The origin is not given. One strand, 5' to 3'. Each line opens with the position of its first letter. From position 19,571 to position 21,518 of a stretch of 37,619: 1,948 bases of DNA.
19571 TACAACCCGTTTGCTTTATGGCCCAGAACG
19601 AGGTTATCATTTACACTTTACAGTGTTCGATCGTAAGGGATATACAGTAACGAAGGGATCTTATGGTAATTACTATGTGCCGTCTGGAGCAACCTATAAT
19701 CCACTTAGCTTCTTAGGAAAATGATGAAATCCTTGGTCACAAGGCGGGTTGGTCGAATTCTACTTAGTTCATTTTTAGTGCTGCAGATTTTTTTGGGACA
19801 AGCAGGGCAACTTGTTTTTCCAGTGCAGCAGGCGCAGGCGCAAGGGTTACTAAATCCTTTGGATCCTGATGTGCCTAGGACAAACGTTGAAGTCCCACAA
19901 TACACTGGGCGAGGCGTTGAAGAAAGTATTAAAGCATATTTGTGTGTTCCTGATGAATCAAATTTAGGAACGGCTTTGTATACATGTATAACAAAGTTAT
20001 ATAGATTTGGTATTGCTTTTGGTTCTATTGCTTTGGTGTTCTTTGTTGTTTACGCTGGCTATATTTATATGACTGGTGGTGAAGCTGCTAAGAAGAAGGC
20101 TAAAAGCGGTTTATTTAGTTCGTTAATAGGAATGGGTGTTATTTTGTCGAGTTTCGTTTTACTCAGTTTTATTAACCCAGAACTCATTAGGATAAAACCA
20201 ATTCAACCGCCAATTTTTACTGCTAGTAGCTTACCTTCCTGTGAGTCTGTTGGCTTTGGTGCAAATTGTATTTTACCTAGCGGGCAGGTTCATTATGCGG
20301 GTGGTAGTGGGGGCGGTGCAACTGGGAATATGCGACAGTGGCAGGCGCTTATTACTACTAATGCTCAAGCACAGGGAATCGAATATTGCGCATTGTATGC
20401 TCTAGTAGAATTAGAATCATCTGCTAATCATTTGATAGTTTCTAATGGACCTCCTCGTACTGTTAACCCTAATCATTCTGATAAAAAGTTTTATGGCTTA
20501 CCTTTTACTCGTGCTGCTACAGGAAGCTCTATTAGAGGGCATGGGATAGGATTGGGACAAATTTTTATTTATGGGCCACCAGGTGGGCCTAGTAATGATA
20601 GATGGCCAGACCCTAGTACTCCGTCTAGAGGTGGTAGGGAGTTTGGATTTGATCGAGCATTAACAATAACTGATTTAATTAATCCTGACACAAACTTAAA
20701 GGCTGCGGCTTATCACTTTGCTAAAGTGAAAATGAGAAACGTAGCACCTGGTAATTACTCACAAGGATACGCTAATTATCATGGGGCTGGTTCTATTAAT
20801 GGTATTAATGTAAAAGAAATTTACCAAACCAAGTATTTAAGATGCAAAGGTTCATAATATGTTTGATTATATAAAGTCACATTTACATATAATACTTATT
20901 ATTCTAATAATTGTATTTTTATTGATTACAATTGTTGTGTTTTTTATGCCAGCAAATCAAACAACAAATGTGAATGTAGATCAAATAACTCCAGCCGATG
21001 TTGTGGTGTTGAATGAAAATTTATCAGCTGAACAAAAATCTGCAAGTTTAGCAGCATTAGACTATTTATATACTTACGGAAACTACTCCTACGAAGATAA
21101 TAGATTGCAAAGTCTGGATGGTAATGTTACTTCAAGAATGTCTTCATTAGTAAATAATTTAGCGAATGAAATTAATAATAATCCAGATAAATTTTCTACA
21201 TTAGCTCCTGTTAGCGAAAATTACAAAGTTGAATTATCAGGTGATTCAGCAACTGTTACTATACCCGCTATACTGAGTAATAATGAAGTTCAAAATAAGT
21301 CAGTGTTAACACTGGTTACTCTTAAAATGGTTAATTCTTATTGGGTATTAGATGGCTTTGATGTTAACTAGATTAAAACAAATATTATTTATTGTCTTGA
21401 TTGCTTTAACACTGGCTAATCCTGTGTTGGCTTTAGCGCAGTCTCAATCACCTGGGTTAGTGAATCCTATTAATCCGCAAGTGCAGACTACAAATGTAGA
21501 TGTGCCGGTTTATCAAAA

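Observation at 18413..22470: Four-gene, translationally coupled peptidoglycan-hydrolase operon with two hydrolases tethered to pilin-like membrane hairpins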

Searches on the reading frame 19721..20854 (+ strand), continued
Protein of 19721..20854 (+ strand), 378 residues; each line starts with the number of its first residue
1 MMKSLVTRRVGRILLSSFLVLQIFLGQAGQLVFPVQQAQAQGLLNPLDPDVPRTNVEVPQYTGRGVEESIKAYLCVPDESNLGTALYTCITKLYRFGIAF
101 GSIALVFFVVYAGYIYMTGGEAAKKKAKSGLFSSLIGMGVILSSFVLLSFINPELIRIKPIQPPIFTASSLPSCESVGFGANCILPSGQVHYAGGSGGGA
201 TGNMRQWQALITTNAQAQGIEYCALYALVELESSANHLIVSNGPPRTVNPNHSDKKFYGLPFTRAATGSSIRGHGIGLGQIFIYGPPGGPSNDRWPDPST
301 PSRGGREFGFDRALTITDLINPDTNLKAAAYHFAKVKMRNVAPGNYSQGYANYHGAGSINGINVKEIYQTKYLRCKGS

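Call 85: find_encoding_contigs(protein=P0077, flank=10000, max_places=1)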
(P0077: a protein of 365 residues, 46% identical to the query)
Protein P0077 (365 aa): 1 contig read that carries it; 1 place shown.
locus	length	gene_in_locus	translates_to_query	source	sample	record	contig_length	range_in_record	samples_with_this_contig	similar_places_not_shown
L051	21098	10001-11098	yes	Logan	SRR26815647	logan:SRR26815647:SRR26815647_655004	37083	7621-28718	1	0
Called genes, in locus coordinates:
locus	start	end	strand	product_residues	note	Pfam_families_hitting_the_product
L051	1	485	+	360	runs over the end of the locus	PF00512:HisKA, PF02518:HATPase_c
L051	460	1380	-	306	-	PF00551:Formyl_trans_N, PF02911:Formyl_trans_C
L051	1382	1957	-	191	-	PF00929:RNase_T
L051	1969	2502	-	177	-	PF00929:RNase_T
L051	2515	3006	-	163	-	PF01327:Pep_deformylase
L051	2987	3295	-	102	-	-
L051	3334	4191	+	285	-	PF00188:CAP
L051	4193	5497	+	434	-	PF03808:Glyco_tran_WecG, PF00293:NUDIX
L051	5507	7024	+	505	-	PF00749:tRNA-synt_1c, PF19269:Anticodon_2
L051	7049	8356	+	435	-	PF24161:CCDC39 (faint), PF01551:Peptidase_M23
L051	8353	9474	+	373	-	PF01464:SLT (faint)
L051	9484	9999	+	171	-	-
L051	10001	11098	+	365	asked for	PF01510:Amidase_2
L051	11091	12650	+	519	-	PF01551:Peptidase_M23, PF01427:Peptidase_M15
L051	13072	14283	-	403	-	PF00266:Aminotran_5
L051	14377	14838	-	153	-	-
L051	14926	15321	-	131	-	PF27542:ArfC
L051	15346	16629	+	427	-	PF01170:UPF0020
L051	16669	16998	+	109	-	PF01016:Ribosomal_L27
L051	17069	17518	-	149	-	-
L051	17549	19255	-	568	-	PF06418:CTP_synth_N, PF01656:CbiA (weak), PF07722:Peptidase_C26 (faint), PF00117:GATase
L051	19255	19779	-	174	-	PF01281:Ribosomal_L9_N, PF03948:Ribosomal_L9_C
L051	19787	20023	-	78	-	-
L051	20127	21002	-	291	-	PF18075:FtsX_ECD, PF02687:FtsX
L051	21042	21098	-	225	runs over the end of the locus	PF02463:SMC_N, PF00005:ABC_tran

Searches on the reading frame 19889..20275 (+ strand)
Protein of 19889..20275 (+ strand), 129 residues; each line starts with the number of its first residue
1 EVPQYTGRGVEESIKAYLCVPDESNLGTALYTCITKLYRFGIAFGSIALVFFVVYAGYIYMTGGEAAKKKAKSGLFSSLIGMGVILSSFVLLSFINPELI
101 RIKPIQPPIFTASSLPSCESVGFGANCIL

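Call 44: search_solved_structures(query=A3, max_evalue=10, show_alignments=3)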
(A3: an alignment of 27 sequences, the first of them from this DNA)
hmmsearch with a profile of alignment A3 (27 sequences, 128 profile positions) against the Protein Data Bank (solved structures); distinct sequences matched with E-value up to 10: 2.
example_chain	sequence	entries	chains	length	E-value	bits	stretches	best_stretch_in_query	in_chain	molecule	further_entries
4n9u_A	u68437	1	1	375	0.35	13.7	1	18-75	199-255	Farnesyl pyrophosphate synthase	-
7p00_R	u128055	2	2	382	4.9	10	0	72-108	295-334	Substance-P receptor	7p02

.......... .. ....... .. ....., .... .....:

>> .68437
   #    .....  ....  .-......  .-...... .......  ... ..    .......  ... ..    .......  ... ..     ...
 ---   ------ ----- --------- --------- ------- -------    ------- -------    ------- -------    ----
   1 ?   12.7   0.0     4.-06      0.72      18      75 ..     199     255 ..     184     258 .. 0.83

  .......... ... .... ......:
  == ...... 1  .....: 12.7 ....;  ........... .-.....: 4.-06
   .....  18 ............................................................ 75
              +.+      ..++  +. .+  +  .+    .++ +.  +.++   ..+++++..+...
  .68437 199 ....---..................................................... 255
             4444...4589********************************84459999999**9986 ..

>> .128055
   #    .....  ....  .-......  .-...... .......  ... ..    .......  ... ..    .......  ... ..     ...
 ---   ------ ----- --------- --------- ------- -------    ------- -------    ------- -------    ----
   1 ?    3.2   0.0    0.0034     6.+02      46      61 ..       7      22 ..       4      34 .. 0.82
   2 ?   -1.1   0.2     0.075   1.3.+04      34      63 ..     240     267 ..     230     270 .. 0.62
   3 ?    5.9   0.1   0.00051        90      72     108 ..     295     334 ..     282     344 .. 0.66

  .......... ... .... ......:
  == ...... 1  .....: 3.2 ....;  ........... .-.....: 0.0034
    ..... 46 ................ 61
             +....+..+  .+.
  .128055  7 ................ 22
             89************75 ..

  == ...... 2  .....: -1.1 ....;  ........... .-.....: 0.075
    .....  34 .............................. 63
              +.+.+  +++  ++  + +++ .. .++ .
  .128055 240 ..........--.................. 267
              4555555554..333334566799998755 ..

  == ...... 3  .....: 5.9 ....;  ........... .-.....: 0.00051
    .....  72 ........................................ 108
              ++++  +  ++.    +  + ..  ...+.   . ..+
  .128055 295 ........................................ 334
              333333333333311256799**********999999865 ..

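Call 45: search_protein_families(library=pfam, alignment_id=A3, max_evalue=0.05)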
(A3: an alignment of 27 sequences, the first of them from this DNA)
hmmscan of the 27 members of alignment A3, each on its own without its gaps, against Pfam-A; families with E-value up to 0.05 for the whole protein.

A. member 1, seq(129 aa): 1 family
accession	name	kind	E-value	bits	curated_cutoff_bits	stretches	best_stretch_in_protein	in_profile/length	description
PF18895.5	T4SS_pilin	-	4.7e-05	23.8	26.6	1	41-95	16-71/71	Type IV secretion system pilin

B. families by the number of members that match (of 27 scanned): 16 families
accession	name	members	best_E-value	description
PF18895.5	T4SS_pilin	25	1.7e-12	Type IV secretion system pilin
PF04956.18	TrbC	7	0.0038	TrbC/VIRB2 pilin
PF01578.25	Cytochrom_C_asm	2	0.0062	Cytochrome C assembly protein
PF04515.18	Choline_transpo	2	0.031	Plasma-membrane choline transporter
PF06496.16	DUF1097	1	0.0061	Protein of unknown function (DUF1097)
PF01757.29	Acyl_transf_3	1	0.0067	Acyltransferase domain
PF07843.16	DUF1634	1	0.0069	Protein of unknown function (DUF1634)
PF03208.24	PRA1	1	0.018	PRA1 family protein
PF09990.14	DUF2231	1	0.018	Predicted membrane protein (DUF2231)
PF05545.16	FixQ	1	0.021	Cbb3-type cytochrome oxidase component FixQ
PF04246.17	RseC_MucC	1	0.027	Positive regulator of sigma(E), RseC/MucC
PF13567.11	DUF4131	1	0.027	Domain of unknown function (DUF4131)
PF05356.16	Phage_Coat_B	1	0.029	Inovirus Coat protein B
PF07204.16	Orthoreo_P10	1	0.036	Orthoreovirus membrane fusion protein p10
PF09971.14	DUF2206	1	0.039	Predicted membrane protein (DUF2206)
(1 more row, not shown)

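Call 56: search_protein_representatives(alignment_id=A3)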
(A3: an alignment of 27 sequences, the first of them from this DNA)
Query: 27 sequences, 128 profile positions. Proteins with E-value up to 0.001 (for the whole library): 38035; up to 1e-10: 6698; up to 1e-30: 144. The best 150 are listed.
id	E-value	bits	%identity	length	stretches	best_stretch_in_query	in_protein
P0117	1.3e-63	228.5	-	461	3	20-112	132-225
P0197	2.6e-56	204.9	-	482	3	19-102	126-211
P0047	5.7e-56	203.8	-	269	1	2-127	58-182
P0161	6.1e-56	203.7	-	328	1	3-127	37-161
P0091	1.4e-55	202.5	-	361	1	2-127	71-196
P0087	1.7e-55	202.2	-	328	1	2-127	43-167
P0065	2.0e-55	202.0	-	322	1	3-127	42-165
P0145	2.6e-55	201.6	-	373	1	2-127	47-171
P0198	4.3e-55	200.9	-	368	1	2-127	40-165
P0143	5.2e-55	200.7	-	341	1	3-127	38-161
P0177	1.1e-54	199.6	-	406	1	2-127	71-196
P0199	1.3e-54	199.4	-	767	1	2-127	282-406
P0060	1.5e-54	199.2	-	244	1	2-128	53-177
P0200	1.5e-54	199.1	-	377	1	2-127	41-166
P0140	1.9e-54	198.9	-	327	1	1-127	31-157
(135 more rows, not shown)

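Call 92: search_protein_families(library=pfam, alignment_id=A8, max_evalue=0.001)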
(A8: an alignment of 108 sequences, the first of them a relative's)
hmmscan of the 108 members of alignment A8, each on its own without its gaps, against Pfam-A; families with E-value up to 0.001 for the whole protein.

A. member 1, P0197 (482 aa): 1 family
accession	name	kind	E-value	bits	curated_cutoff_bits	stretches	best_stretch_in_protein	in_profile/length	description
PF18895.5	T4SS_pilin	-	9.8e-28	96.5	26.6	3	234-301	5-71/71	Type IV secretion system pilin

B. families by the number of members that match (of 108 scanned): 34 families (the first 25 are shown)
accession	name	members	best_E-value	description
PF18895.5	T4SS_pilin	79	2.9e-71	Type IV secretion system pilin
PF01464.25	SLT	8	3.9e-28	Transglycosylase SLT domain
PF04956.18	TrbC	8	6.9e-26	TrbC/VIRB2 pilin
PF01427.22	Peptidase_M15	7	5.8e-29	D-ala-D-ala dipeptidase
PF01551.29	Peptidase_M23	5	2.2e-11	Peptidase family M23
PF13539.11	Peptidase_M15_4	4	1.5e-20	D-alanyl-D-alanine carboxypeptidase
PF13529.12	Peptidase_C39_2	3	1.1e-12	Peptidase_C39 like family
PF02557.22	VanY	3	1.6e-06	D-alanyl-D-alanine carboxypeptidase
PF13472.12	Lipase_GDSL_2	3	2.1e-06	GDSL-like Lipase/Acylhydrolase family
PF19607.4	DUF6112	3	0.00012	Family of unknown function (DUF6112)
PF00657.28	Lipase_GDSL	3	0.00015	GDSL-like Lipase/Acylhydrolase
PF01510.30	Amidase_2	2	1.9e-19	N-acetylmuramoyl-L-alanine amidase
PF02322.20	Cyt_bd_oxida_II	2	2.2e-08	Cytochrome bd terminal oxidase subunit II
PF04311.20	DUF459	2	0.00015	Protein of unknown function (DUF459)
PF05257.22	CHAP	1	9.1e-10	CHAP domain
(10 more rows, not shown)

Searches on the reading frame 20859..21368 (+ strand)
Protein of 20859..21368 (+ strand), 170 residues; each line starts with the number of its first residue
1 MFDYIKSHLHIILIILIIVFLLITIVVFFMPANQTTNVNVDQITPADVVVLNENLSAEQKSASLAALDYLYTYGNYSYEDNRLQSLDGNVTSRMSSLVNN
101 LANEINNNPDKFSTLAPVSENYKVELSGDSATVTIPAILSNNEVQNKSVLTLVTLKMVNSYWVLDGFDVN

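Call 4: search_protein_families(library=pfam, proteins=[window:20859-21368:+], max_evalue=1)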
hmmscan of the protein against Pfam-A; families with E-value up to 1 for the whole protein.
window:20859-21368:+ (170 aa): 4 families
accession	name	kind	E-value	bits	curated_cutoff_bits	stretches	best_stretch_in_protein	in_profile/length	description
PF20456.3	DUF6709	-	0.024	14.1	27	1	4-85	8-79/339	Family of unknown function (DUF6709)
PF14221.11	DUF4330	-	0.031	14.8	27.6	1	12-144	19-144/167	Domain of unknown function (DUF4330)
PF06114.19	Peptidase_M78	-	0.092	13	22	1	25-65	6-47/123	IrrE N-terminal-like domain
PF12869.13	tRNA_anti-like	-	0.29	11.1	23.5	0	14-72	7-24/146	tRNA_anti-like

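Call 5: search_protein_families(library=ncbifam, proteins=[window:20859-21368:+], max_evalue=1)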
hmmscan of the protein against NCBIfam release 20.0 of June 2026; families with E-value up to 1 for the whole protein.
window:20859-21368:+ (170 aa): 4 families
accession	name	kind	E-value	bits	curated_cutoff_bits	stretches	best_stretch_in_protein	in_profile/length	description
NF006283.1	PRK08455.1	equivalog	0.022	14.4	187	1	7-60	16-70/182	flagellar basal body-associated protein FliL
NF042931.1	SAG1386_EF1546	equivalog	0.039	14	80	1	12-62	31-85/158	SAG1386/EF1546 family surface-associated protein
NF045996.1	MAG0920_fam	subfamily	0.13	11.7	43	1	2-30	54-82/232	MAG0920 family protein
TIGR01715.1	phage_lam_T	equivalog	0.17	12.2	77.35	1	68-129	31-89/111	phage tail assembly protein T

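Call 52: find_homologous_proteins(query=window:20859-21368:+, max_evalue=0.001)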
Query window:20859-21368:+ (170 aa): 1 proteins with E <= 0.001 among 177 candidates.
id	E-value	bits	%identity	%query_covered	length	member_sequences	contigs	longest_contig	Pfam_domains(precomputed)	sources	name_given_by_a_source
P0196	3.3e-100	350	100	100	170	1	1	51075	-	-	-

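Call 67: search_solved_structures(query=A5, max_evalue=10, show_alignments=2)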
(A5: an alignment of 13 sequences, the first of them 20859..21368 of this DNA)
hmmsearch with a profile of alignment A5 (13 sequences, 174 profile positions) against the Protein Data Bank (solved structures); distinct sequences matched with E-value up to 10: 1.
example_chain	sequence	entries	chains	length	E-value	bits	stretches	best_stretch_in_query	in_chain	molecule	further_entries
6rz4_A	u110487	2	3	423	1.8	11.3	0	3-55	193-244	Cysteinyl leukotriene receptor 1,Soluble cytochrome b562,Cysteinyl leukotriene receptor 1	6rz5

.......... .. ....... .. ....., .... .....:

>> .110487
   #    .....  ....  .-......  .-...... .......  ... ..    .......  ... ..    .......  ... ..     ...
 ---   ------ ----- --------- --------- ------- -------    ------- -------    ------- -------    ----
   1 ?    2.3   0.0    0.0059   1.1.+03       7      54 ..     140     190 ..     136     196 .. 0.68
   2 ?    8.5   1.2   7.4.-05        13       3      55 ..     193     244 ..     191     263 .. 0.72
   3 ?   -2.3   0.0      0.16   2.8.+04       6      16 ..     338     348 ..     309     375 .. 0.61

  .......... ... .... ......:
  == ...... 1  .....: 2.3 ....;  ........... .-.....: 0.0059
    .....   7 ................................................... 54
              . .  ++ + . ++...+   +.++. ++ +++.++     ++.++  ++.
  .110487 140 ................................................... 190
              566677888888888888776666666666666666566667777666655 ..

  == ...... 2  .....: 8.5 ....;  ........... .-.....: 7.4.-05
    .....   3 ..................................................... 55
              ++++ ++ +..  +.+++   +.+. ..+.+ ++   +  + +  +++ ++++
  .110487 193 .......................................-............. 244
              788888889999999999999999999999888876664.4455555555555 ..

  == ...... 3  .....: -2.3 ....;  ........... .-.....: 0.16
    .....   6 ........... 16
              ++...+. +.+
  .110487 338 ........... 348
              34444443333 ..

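Call 68: search_protein_families(library=pfam, alignment_id=A5, max_evalue=0.1)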
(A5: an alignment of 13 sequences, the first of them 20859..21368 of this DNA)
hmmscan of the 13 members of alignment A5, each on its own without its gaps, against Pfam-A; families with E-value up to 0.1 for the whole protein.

A. member 1, window:20859-21368:+ (170 aa): 3 families
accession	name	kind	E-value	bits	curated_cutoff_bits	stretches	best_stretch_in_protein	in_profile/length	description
PF20456.3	DUF6709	-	0.024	14.1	27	1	4-85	8-79/339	Family of unknown function (DUF6709)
PF14221.11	DUF4330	-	0.031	14.8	27.6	1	12-144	19-144/167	Domain of unknown function (DUF4330)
PF06114.19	Peptidase_M78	-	0.092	13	22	0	25-65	6-47/123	IrrE N-terminal-like domain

B. families by the number of members that match (of 13 scanned): 18 families
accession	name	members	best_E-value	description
PF10717.14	ODV-E18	2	0.0025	Occlusion-derived virus envelope protein ODV-E18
PF16800.11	Endopep_inhib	2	0.024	IseA DL-endopeptidase inhibitor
PF14534.12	DUF4440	2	0.057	Domain of unknown function (DUF4440)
PF25155.1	NTF2_YvbJ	1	0.0092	YvbJ NTF2-like domain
PF04478.17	Mid2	1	0.01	Mid2 like cell wall stress sensor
PF14575.11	EphA2_TM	1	0.012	Ephrin type-A receptor 2 transmembrane domain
PF20130.4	DUF6520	1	0.018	Family of unknown function (DUF6520)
PF19967.4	VMAP-M5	1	0.022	vWA-MoxR associated protein middle region (VMAP-M) 5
PF20456.3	DUF6709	1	0.024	Family of unknown function (DUF6709)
PF07316.16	DUF1463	1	0.027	Protein of unknown function (DUF1463)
PF14221.11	DUF4330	1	0.031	Domain of unknown function (DUF4330)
PF05568.16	ASFV_J13L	1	0.037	African swine fever virus J13L protein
PF06143.16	Baculo_11_kDa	1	0.038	Baculovirus 11 kDa family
PF10215.14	Ost4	1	0.038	Oligosaccaryltransferase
PF13624.11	SurA_N_3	1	0.069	SurA-like N-terminal domain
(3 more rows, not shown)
